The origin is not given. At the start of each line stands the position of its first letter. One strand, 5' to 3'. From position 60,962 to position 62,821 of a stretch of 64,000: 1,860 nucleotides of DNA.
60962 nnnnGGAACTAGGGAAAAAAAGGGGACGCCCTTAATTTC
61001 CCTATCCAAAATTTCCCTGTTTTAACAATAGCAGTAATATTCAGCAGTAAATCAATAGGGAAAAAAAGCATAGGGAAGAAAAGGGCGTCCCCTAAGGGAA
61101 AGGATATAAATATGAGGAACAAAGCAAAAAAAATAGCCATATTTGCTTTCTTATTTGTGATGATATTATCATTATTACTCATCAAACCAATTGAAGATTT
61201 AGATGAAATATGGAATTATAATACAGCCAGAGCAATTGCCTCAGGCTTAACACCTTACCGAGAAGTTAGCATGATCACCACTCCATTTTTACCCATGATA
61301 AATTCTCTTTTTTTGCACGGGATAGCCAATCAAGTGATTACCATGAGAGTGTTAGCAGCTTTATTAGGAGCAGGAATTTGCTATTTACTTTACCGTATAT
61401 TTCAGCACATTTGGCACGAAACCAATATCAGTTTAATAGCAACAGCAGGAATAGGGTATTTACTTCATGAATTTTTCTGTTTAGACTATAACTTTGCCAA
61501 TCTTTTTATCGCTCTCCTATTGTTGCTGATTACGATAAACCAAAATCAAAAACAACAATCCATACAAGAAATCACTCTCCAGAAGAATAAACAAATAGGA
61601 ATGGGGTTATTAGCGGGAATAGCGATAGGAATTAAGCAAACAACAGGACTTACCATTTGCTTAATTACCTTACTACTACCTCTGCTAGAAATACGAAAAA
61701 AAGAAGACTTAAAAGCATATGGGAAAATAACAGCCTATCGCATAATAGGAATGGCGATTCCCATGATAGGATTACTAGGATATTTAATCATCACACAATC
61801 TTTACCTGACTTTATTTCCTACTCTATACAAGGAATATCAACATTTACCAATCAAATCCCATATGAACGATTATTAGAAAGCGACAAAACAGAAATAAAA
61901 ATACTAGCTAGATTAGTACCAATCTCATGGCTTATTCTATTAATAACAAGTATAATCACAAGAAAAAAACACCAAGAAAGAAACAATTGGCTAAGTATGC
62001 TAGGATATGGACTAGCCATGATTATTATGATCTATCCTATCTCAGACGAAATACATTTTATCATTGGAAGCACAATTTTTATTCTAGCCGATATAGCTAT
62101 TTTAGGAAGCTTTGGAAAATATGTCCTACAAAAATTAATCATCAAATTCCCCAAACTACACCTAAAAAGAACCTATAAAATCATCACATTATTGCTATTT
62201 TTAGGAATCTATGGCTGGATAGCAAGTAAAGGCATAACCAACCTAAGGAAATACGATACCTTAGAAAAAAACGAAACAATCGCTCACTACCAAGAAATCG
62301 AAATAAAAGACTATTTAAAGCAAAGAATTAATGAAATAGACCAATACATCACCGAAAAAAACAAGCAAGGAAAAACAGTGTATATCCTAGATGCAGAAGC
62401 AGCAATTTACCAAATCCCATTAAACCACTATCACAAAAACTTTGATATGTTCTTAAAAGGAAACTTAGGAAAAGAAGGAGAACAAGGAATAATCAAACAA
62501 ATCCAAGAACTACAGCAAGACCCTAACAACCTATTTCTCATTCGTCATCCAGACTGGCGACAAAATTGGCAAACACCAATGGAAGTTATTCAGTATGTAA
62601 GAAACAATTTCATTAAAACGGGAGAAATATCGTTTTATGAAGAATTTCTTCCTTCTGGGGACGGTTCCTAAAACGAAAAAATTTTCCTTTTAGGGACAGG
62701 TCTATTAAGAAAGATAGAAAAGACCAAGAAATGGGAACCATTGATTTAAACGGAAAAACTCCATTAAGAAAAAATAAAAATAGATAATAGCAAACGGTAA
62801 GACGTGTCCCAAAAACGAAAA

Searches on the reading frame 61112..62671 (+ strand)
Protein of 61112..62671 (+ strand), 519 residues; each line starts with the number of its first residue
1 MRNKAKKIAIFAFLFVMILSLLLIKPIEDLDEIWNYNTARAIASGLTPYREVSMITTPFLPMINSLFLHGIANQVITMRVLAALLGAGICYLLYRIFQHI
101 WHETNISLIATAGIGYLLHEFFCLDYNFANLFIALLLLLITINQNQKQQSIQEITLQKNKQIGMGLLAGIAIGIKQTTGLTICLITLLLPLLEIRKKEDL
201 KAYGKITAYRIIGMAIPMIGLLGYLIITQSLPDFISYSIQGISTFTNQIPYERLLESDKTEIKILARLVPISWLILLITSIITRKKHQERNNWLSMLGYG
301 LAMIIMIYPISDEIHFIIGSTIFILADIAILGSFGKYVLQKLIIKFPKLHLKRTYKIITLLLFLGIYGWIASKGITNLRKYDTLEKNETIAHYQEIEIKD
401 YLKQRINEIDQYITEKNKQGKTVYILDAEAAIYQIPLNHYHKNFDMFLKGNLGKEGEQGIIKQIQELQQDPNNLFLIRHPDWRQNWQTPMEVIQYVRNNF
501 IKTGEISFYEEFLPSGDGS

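Call 10: find_encoding_contigs(protein=window:61112-62671:+, flank=10000, max_places=6)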
Protein window:61112-62671:+ (519 aa): 3 contigs read that carry it; 3 places shown.
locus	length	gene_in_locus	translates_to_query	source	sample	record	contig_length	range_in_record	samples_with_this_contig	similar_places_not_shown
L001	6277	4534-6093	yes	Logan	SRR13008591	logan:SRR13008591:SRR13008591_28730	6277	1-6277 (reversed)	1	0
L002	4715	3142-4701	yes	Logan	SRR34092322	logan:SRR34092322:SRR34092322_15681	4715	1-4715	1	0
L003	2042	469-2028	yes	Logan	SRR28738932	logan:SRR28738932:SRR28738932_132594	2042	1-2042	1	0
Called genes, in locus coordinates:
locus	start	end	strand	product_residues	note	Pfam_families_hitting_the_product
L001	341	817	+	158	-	PF08660:Alg14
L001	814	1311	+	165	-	PF04101:Glyco_tran_28_C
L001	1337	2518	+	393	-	PF27449:LtaS_N, PF00884:Sulfatase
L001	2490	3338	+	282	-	PF00884:Sulfatase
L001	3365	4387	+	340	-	PF05496:RuvB_N, PF00004:AAA, PF07728:AAA_5, PF17864:AAA_lid_4, PF05491:WHD_RuvB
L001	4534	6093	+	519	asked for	PF09594:GT87 (faint)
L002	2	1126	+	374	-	?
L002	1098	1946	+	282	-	PF00884:Sulfatase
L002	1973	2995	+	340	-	PF05496:RuvB_N, PF00004:AAA, PF07728:AAA_5, PF17864:AAA_lid_4, PF05491:WHD_RuvB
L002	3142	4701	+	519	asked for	PF09594:GT87 (faint)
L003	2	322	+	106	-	?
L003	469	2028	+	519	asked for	PF09594:GT87 (faint)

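Call 14: search_protein_families(library=pfam, proteins=[window:61112-62671:+])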
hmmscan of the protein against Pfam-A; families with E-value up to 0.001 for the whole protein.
window:61112-62671:+ (519 aa): 1 family
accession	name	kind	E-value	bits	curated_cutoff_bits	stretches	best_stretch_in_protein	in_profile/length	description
PF09594.16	GT87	-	1.5e-05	25.3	25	1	75-217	20-143/237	Glycosyltransferase family 87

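Call 58: list_cluster_members(proteins=[P0001, P0121, P0137, P0139, P0145, P0151, P0160, P0163, P0174, window:61112-62671:+])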
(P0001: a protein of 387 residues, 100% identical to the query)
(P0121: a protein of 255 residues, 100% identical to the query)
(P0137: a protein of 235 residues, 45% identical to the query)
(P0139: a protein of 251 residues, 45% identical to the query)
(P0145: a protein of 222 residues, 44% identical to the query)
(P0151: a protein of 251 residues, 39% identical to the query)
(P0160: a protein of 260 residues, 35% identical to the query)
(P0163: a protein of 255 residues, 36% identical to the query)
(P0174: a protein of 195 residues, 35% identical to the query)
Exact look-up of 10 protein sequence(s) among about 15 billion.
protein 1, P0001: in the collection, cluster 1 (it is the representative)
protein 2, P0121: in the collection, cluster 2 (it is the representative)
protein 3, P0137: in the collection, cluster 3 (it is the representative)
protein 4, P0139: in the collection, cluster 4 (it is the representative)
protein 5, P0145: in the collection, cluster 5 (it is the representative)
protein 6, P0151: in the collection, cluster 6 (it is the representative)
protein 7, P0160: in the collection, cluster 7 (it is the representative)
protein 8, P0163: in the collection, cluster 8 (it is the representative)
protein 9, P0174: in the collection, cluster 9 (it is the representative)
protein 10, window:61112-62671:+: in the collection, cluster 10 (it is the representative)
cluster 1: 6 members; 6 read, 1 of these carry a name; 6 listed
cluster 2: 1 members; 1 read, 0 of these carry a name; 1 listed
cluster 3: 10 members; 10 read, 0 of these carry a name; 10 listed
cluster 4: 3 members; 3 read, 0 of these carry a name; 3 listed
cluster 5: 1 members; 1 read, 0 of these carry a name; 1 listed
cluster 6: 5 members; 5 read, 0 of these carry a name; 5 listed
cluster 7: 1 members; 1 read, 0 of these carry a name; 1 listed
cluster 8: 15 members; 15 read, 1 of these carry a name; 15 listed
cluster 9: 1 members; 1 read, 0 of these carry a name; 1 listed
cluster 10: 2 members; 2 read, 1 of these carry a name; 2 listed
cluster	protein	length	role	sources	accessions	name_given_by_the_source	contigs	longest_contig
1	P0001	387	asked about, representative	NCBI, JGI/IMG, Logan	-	molecular chaperone DnaJ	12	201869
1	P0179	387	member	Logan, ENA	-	-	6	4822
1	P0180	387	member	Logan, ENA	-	-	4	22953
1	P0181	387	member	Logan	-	-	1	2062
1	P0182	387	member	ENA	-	-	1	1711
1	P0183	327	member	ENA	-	-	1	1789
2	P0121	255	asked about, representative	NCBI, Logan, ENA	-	-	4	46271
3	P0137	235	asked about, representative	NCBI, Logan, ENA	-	-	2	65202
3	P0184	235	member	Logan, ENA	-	-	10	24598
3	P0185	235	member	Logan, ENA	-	-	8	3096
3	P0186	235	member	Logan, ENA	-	-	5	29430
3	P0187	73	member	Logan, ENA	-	-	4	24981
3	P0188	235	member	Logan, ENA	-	-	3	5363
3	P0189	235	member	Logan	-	-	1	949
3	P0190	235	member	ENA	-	-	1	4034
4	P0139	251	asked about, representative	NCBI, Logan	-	-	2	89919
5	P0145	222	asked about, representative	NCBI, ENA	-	-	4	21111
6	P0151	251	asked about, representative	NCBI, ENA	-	-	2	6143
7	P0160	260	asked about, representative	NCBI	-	-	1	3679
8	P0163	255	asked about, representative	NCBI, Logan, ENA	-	-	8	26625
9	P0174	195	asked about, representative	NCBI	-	-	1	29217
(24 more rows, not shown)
